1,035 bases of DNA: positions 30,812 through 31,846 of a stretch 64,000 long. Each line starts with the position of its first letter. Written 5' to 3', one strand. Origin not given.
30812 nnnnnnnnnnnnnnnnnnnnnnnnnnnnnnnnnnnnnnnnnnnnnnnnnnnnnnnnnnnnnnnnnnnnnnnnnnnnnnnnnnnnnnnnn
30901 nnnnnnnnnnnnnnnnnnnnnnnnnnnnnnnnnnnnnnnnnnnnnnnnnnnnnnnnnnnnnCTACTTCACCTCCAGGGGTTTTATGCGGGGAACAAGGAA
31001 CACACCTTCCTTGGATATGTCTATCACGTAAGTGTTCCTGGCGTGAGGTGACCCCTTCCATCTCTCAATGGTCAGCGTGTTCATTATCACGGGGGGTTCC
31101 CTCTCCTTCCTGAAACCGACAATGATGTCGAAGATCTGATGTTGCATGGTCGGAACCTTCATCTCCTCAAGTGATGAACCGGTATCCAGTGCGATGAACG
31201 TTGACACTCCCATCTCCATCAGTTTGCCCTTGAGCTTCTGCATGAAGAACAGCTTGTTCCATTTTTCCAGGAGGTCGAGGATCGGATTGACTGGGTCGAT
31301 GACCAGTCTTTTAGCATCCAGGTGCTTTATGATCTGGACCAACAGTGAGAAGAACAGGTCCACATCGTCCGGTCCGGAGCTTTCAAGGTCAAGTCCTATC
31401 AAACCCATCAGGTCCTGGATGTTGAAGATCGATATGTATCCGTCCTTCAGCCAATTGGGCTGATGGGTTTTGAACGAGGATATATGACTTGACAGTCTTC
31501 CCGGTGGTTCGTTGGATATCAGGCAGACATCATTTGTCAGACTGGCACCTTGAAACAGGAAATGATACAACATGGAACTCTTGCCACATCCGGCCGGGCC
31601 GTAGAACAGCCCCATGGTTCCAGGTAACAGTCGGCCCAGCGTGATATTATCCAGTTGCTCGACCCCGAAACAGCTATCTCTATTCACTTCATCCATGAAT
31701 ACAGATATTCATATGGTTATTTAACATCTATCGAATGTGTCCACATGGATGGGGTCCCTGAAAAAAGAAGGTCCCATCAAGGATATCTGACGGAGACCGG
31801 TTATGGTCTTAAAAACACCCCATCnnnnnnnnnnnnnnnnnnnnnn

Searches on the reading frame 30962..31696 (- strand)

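Call 76: search_protein_families(library=pfam, proteins=[window:30962-31696:-], max_evalue=0.0001)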
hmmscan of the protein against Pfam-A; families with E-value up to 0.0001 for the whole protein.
window:30962-31696:- (244 aa): 1 family
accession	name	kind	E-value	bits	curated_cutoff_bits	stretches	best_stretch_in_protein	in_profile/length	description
PF06745.19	ATPase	-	8e-23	81.4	26.6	1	11-236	4-228/231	KaiC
